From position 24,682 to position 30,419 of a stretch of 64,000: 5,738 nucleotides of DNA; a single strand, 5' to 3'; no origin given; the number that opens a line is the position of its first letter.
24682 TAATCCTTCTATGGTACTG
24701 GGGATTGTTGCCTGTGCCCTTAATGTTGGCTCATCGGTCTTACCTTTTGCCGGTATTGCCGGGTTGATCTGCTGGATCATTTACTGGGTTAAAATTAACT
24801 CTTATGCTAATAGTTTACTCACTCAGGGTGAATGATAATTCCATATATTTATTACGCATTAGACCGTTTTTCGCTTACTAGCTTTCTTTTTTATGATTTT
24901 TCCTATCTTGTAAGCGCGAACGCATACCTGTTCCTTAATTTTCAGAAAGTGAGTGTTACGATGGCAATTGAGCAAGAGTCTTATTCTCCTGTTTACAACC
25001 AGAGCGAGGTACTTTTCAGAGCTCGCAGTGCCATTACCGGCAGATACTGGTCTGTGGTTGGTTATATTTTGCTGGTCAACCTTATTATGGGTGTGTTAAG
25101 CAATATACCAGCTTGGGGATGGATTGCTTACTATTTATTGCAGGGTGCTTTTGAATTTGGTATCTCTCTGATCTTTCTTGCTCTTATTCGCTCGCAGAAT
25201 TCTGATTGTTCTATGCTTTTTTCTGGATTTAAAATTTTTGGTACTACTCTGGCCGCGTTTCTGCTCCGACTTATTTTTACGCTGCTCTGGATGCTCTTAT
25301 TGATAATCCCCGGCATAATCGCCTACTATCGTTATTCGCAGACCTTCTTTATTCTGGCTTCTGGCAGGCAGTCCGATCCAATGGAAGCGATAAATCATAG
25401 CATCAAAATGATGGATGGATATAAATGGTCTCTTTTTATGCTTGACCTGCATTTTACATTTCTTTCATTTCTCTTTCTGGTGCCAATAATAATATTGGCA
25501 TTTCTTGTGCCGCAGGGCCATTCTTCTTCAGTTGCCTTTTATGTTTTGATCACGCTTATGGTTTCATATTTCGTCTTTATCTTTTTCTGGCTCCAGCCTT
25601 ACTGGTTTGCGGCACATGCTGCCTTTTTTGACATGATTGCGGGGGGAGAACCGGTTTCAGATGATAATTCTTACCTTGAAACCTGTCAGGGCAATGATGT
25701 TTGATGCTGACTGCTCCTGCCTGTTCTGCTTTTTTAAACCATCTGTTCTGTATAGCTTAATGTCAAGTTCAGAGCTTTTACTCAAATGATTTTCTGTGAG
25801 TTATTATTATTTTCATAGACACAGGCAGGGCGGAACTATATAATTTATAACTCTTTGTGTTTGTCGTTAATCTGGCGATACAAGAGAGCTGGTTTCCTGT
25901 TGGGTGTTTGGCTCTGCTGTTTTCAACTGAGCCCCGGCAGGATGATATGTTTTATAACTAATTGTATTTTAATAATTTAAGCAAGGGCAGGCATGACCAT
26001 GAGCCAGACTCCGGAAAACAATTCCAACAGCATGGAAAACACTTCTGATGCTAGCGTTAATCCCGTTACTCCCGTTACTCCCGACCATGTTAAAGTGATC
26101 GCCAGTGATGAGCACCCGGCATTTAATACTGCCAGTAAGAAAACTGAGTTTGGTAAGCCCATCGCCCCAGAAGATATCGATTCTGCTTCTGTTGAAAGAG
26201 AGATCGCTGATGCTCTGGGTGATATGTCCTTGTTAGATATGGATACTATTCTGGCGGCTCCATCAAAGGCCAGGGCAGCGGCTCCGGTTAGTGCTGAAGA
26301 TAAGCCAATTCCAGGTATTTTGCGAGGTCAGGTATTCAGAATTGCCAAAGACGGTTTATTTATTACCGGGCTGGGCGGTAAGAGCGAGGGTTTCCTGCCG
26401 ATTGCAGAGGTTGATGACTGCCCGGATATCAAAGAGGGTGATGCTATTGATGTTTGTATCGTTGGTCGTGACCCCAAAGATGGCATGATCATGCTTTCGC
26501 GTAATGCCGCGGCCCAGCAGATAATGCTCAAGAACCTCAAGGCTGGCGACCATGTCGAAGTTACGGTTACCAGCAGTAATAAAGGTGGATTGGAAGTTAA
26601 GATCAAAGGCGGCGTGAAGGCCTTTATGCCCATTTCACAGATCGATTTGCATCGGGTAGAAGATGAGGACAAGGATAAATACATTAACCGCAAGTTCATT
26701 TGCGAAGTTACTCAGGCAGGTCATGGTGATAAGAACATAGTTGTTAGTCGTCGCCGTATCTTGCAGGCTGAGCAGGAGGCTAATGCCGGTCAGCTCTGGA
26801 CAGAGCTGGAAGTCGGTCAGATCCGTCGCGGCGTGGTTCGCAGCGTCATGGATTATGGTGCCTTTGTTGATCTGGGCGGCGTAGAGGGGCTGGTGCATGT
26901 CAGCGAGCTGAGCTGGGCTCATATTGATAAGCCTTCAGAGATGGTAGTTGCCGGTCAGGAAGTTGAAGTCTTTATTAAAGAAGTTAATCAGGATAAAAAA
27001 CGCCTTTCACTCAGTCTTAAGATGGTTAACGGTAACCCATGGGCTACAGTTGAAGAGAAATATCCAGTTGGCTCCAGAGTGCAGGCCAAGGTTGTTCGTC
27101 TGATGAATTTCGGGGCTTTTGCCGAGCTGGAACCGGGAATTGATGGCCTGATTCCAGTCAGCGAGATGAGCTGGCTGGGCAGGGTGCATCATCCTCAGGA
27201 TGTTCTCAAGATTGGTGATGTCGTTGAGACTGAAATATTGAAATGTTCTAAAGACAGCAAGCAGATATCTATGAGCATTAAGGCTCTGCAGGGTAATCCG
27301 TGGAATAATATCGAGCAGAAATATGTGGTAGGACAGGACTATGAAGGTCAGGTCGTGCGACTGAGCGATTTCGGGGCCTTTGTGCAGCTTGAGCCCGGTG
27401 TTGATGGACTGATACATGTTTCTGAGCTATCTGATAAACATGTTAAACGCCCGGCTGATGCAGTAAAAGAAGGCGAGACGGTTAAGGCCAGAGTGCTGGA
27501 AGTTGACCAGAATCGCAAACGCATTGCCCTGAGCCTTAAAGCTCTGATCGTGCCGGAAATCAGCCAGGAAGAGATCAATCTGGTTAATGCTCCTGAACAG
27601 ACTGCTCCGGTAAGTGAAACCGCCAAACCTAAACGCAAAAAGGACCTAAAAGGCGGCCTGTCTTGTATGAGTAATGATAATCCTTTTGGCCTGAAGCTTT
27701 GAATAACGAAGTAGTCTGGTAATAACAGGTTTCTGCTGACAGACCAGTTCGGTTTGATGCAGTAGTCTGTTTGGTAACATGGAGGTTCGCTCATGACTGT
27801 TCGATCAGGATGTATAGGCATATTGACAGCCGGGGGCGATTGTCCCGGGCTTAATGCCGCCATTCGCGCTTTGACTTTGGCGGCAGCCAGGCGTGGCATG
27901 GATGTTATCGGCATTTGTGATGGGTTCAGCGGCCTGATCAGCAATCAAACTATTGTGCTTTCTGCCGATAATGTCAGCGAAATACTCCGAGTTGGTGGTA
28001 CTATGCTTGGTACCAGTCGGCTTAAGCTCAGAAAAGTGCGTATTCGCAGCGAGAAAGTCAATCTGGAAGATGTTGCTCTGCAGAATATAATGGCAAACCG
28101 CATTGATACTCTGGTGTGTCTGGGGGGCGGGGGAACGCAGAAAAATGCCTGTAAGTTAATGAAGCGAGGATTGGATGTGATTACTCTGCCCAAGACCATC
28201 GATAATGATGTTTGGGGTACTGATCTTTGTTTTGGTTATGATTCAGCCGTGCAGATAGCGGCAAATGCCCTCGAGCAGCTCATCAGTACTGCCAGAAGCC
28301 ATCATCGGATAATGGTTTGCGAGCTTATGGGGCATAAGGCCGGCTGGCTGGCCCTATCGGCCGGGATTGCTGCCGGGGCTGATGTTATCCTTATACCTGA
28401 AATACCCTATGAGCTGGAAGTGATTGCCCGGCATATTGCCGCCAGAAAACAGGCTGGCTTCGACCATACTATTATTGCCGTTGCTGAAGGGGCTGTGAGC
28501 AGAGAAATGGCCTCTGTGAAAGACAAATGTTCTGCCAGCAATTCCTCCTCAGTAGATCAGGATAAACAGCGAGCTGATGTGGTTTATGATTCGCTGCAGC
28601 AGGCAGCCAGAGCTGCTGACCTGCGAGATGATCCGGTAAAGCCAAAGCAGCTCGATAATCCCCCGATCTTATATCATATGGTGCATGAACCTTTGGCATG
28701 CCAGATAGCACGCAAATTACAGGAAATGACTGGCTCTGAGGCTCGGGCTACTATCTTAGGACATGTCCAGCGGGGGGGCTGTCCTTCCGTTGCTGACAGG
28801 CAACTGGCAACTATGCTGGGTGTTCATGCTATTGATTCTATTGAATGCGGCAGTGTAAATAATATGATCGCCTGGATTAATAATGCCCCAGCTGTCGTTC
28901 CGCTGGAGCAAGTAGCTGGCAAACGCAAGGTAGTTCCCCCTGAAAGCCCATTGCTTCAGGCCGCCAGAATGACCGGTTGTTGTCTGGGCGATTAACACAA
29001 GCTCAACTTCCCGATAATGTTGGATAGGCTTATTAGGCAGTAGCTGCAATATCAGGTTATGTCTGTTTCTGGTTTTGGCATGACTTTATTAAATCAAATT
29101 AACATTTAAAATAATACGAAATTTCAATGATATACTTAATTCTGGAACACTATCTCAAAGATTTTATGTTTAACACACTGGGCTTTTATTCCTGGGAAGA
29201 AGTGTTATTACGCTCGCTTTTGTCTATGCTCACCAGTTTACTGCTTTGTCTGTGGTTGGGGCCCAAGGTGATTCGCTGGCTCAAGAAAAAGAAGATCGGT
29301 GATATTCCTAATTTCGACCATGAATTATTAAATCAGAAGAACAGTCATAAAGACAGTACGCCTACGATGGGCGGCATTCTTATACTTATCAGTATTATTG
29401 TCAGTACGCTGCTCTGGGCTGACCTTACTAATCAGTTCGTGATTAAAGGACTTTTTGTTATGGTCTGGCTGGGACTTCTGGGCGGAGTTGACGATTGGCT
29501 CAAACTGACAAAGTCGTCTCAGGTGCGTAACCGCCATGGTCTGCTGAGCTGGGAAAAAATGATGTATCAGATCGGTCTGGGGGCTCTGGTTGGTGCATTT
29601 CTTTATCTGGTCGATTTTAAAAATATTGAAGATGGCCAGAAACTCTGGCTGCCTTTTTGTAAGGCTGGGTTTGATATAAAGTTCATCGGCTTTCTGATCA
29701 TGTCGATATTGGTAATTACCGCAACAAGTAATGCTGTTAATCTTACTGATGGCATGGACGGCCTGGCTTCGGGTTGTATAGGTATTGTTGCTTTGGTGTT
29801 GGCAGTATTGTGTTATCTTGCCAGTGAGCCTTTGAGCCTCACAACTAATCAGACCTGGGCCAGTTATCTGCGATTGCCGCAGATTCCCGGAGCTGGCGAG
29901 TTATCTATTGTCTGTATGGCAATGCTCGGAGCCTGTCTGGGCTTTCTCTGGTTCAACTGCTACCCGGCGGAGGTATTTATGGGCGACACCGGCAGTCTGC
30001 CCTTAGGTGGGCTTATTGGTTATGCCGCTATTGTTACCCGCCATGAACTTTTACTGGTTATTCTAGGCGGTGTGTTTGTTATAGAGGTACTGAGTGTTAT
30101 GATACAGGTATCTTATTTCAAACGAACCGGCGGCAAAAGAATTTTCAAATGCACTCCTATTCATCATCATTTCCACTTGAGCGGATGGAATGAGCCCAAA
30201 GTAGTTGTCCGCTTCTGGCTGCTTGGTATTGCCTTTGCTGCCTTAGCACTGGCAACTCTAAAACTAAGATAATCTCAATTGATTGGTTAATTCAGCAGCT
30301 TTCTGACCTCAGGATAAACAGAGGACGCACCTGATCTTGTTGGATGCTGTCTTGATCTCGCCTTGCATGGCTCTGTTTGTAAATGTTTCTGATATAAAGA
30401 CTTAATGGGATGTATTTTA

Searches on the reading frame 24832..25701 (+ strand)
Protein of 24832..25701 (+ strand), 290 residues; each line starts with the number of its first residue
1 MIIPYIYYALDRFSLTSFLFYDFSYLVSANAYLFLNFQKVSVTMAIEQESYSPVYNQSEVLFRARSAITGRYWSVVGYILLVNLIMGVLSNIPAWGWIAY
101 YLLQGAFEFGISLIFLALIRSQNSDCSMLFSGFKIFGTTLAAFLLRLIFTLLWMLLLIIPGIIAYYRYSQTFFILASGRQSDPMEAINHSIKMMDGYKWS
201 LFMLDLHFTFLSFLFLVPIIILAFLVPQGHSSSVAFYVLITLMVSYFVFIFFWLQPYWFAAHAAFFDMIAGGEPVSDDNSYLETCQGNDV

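Call 62: search_protein_families(library=pfam, proteins=[window:24832-25701:+], max_evalue=0.001)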
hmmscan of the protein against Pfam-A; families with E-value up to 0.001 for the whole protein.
window:24832-25701:+ (290 aa): 1 family
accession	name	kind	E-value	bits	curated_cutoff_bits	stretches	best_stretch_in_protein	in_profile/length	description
PF06161.16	DUF975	-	3.8e-19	69.9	34.8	2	155-267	153-237/243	Protein of unknown function (DUF975)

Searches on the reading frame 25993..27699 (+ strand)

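Call 8: search_protein_families(library=pfam, proteins=[window:25993-27699:+], max_evalue=0.1)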
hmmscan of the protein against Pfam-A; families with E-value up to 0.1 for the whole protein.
window:25993-27699:+ (569 aa): 11 families
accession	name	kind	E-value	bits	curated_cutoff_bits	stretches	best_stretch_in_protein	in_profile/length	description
PF00575.29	S1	-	3.5e-78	258.4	22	5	446-516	4-74/74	S1 RNA binding domain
PF23459.1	S1_RRP5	-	8.3e-29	100.4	27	3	447-515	4-72/72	RRP5 S1 domain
PF13509.12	S1_2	-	9.7e-10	38.9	21.8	0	113-154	8-46/61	S1 domain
PF21710.3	Spt6_S1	-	3.8e-09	37.1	27.5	1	454-516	24-87/91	Spt6, S1/OB domain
PF17092.11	PCB_OB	-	1.5e-06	29.4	27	0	355-412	27-94/111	Penicillin-binding protein OB-like domain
PF24685.1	OB_RRP5_4th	-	6.2e-06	26.6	31.5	1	471-504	38-71/92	RRP5 OB-fold domain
PF18614.7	RNase_II_C_S1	-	0.00047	20.4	26.6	0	488-514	31-57/59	RNase II-type exonuclease C-terminal S1 domain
PF22637.2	CBM_4_9_1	-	0.0017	19.1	27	0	325-365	87-127/148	BppA domain 1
PF22708.2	S1CSD-TOTE-1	-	0.0045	16.9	27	0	179-202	39-63/65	S1/CSD-like domain 1 of the TOTE conflict systems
PF11604.15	CusF_Ec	-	0.0085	16.4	27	0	173-201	39-66/72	Copper binding periplasmic protein CusF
PF21543.3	CvfB_2nd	-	0.011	16.1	27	0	445-516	12-75/76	Virulence regulatory factor CvfB, second domain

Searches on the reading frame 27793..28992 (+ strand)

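Call 62: search_protein_families(library=pfam, proteins=[window:27793-28992:+], max_evalue=0.001)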
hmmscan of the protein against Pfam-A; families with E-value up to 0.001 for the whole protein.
window:27793-28992:+ (400 aa): 1 family
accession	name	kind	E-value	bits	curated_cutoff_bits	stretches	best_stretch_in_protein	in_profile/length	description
PF00365.25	PFK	-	2.8e-90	302.9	30.9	1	8-349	2-276/277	Phosphofructokinase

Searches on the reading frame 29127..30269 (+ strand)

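Call 62: search_protein_families(library=pfam, proteins=[window:29127-30269:+], max_evalue=0.001)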
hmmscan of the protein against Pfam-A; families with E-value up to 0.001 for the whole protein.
window:29127-30269:+ (381 aa): 1 family
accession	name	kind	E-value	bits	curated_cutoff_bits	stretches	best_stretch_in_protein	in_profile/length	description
PF00953.26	Glycos_transf_4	-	2.2e-29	102.9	27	1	109-303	5-158/160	Glycosyl transferase family 4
